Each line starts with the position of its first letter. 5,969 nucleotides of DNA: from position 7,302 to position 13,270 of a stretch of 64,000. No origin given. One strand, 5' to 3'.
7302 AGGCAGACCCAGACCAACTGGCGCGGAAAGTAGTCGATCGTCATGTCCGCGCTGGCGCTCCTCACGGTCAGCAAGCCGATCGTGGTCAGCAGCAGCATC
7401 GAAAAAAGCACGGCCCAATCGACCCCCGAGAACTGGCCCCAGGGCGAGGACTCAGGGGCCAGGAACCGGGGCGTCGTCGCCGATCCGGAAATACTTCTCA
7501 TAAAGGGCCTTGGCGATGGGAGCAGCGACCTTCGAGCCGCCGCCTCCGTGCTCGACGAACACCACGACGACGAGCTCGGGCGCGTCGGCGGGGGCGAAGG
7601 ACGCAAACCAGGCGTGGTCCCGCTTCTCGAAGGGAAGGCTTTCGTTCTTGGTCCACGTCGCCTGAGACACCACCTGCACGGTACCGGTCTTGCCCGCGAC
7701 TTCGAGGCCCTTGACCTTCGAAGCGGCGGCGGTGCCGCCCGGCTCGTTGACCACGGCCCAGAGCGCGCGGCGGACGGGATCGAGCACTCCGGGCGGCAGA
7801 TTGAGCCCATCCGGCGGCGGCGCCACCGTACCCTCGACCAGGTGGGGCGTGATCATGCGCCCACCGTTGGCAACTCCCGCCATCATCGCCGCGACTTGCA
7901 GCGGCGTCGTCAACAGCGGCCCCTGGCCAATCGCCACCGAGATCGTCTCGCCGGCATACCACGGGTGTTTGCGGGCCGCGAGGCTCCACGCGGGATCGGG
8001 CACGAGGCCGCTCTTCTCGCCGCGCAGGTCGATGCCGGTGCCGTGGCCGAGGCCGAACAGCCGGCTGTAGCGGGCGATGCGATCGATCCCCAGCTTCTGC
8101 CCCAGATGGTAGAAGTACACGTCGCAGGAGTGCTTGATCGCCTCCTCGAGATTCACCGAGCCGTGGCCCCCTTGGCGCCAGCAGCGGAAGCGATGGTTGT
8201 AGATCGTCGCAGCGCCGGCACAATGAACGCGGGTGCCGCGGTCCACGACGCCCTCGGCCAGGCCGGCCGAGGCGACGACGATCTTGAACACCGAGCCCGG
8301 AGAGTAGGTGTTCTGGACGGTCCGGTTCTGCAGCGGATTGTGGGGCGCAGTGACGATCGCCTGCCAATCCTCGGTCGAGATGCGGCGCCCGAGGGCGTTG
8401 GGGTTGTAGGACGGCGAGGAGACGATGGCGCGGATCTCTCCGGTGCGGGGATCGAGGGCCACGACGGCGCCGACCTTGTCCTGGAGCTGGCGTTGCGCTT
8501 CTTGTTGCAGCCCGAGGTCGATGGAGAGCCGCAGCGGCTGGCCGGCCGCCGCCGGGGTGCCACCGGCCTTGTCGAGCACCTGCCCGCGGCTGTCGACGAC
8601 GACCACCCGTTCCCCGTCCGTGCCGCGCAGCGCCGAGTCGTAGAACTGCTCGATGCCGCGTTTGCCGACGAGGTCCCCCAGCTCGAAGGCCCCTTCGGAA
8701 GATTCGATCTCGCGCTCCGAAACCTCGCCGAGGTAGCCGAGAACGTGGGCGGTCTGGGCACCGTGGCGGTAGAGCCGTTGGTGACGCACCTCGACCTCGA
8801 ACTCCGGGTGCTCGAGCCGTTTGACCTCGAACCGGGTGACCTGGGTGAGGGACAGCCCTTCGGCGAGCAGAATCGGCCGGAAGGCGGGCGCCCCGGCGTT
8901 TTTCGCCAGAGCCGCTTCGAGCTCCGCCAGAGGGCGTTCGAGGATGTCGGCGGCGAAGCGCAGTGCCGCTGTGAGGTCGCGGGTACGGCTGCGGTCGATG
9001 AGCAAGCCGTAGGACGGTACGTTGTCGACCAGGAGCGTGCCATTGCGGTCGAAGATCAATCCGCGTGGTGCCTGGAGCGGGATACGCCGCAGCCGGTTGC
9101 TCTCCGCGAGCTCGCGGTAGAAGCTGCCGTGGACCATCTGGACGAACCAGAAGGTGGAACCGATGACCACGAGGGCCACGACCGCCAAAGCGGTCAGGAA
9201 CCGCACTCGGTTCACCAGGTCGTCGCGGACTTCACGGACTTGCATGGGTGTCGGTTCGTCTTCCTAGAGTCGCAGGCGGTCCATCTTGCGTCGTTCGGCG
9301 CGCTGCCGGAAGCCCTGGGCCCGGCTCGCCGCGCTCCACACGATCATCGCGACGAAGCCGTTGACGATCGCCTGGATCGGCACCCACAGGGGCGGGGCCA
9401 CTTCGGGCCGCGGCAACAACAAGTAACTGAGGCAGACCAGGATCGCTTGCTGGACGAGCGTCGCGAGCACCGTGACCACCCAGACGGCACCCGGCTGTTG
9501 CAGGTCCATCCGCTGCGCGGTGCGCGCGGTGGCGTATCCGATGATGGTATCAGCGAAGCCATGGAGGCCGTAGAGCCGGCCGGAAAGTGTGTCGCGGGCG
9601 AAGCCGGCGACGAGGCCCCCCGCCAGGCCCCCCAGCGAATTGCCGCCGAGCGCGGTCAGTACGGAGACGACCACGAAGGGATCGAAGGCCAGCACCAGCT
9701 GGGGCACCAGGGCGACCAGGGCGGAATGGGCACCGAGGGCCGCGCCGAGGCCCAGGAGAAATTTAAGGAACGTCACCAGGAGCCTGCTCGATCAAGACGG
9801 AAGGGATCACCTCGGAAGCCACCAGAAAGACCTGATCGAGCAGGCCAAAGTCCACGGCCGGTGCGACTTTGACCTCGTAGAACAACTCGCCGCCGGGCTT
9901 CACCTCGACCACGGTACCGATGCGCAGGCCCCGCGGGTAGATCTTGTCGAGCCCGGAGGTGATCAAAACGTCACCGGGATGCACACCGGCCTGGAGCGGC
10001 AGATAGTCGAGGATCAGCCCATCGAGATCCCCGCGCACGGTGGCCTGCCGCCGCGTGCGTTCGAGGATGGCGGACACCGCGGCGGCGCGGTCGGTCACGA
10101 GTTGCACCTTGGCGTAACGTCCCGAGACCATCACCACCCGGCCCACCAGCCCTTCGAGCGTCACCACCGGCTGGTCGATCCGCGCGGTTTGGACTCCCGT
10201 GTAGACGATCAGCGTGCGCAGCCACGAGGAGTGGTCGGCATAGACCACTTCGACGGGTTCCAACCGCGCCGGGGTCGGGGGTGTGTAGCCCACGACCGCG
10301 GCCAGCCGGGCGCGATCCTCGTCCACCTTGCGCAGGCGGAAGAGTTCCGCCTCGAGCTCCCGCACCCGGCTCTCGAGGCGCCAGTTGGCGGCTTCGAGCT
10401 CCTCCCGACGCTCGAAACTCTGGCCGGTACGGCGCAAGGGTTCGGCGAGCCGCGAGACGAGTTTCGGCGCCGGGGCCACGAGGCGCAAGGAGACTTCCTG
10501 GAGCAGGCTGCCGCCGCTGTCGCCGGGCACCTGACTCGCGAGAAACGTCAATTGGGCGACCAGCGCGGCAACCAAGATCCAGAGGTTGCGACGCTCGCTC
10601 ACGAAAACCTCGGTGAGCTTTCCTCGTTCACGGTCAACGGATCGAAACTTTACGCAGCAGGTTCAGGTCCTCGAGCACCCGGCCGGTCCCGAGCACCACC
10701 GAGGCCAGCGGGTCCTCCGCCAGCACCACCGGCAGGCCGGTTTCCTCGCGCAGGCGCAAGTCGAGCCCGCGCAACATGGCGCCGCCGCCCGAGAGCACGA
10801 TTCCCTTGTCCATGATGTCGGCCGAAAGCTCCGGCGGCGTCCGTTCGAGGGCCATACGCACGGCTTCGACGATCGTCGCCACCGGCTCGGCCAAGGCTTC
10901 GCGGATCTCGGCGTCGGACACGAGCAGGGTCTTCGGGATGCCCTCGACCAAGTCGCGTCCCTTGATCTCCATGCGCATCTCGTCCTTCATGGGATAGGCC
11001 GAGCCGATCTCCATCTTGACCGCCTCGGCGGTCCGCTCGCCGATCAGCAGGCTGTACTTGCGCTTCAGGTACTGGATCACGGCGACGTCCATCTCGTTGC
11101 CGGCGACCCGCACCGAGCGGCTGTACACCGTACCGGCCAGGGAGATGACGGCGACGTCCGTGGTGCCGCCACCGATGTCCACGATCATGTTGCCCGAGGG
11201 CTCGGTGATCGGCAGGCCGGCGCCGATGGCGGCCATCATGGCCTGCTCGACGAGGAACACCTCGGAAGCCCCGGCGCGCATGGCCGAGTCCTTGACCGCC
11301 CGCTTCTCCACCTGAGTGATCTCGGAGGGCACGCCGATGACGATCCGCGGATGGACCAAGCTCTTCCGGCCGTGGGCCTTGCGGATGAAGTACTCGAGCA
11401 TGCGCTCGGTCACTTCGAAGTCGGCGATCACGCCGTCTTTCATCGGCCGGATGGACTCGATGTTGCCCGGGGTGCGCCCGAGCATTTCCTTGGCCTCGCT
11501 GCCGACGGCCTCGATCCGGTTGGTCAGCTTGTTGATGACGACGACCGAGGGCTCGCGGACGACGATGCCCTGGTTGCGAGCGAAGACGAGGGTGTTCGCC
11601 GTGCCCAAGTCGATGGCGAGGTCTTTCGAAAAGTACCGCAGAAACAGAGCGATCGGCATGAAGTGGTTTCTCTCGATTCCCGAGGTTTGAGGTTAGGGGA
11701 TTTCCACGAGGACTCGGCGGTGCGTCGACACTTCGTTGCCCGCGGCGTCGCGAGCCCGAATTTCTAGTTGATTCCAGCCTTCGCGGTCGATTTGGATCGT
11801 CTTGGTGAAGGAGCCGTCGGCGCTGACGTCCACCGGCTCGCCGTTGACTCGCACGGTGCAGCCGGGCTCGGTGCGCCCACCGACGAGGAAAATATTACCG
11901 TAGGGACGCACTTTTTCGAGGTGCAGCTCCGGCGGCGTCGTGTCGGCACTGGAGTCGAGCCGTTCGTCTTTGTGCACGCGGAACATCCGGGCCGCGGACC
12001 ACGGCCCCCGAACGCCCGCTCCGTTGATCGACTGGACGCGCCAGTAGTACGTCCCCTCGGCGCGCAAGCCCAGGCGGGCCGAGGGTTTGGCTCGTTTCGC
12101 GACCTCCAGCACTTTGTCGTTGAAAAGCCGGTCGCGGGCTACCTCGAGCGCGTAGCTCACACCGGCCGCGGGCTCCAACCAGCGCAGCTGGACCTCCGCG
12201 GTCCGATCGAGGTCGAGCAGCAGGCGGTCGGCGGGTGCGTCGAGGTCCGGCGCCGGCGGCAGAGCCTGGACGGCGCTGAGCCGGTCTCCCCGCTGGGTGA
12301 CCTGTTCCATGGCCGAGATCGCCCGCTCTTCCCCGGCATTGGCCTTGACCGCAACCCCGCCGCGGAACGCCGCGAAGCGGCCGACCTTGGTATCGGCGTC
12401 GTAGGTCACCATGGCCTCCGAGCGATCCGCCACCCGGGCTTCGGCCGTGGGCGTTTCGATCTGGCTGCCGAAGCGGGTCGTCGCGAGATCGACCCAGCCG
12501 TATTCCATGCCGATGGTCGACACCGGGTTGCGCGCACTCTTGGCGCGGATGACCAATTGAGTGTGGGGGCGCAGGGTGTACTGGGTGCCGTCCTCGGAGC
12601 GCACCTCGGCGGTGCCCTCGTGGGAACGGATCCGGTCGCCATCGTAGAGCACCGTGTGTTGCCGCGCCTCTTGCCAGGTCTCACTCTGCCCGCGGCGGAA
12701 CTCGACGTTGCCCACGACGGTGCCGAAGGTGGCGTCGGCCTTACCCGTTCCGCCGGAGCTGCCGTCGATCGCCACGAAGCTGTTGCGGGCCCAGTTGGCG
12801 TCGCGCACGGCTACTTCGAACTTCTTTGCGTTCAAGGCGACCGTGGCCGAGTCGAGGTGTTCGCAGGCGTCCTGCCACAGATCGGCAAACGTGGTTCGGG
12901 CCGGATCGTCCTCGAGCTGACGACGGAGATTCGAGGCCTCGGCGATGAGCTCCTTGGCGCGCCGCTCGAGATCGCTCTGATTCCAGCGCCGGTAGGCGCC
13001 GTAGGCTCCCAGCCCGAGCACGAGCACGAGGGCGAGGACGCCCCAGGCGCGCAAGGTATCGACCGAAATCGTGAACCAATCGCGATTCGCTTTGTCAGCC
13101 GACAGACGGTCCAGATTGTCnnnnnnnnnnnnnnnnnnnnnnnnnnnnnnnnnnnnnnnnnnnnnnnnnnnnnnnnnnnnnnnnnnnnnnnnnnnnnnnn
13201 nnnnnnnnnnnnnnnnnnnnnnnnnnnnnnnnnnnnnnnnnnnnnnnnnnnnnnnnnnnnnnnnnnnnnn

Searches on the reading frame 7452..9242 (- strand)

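Call 73: search_protein_families(library=pfam, proteins=[window:7452-9242:-], max_evalue=0.00001)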
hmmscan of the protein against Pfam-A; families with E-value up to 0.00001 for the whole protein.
window:7452-9242:- (596 aa): 2 families
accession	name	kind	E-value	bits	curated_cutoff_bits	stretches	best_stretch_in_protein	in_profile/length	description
PF00905.27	Transpeptidase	-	7.6e-73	245.7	22.1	1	258-582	1-299/299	Penicillin binding protein transpeptidase domain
PF03717.20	PBP_dimer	-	4.6e-39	135.1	24.4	1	56-224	2-177/180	Penicillin-binding Protein dimerisation domain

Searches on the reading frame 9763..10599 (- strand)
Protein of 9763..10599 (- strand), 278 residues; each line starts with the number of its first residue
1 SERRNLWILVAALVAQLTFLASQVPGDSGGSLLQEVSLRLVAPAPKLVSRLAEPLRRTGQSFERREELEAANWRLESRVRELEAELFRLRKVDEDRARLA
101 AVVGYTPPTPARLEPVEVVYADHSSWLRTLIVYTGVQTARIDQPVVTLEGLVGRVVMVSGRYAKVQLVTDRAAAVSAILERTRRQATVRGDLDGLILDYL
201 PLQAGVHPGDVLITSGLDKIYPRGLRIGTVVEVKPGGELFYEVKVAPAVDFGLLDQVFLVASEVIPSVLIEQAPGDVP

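Call 73: search_protein_families(library=pfam, proteins=[window:9763-10599:-], max_evalue=0.00001)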
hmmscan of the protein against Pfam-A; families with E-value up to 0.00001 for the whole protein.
window:9763-10599:- (278 aa): 1 family
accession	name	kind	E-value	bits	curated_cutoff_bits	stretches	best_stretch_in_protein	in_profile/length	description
PF04085.20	MreC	-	5.4e-34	117.5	28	1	118-260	1-146/147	Rod shape-determining protein MreC, barrel core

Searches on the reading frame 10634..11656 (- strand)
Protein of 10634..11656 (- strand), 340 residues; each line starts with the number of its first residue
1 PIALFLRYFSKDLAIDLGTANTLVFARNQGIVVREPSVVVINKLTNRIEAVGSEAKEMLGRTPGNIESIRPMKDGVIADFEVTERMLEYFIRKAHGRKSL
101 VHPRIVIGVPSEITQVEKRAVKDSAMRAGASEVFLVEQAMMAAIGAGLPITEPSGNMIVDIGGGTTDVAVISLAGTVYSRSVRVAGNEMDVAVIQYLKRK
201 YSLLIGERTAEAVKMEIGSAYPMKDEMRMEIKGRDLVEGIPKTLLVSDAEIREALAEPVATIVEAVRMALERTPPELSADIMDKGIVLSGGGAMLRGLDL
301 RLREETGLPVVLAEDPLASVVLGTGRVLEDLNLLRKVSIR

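Call 73: search_protein_families(library=pfam, proteins=[window:10634-11656:-], max_evalue=0.00001)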
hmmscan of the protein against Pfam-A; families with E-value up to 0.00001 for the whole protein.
window:10634-11656:- (340 aa): 5 families
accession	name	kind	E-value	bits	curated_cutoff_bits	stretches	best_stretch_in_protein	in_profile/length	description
PF06723.19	MreB_Mbl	-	3.8e-146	486.5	27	1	11-334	2-325/327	MreB/Mbl protein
PF00022.25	Actin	-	1e-13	51.1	27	1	15-200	9-190/410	Actin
PF14450.12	FtsA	-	2.1e-09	38.2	31.8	1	158-315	2-112/127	Cell division protein FtsA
PF00012.26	HSP70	-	4e-08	32.4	20.6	1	104-201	135-238/599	Hsp70 protein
PF11104.14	PilM_2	-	3.1e-06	26.8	27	0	285-314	277-306/340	Type IV pilus assembly protein PilM;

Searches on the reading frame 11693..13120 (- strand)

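Call 73: search_protein_families(library=pfam, proteins=[window:11693-13120:-], max_evalue=0.00001)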
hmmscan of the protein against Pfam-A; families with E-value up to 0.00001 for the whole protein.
window:11693-13120:- (475 aa): 1 family
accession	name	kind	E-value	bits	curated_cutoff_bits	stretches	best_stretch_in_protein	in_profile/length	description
PF09136.16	Glucodextran_B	-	1.1e-09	38.5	27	1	419-472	28-81/83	Glucodextranase, domain B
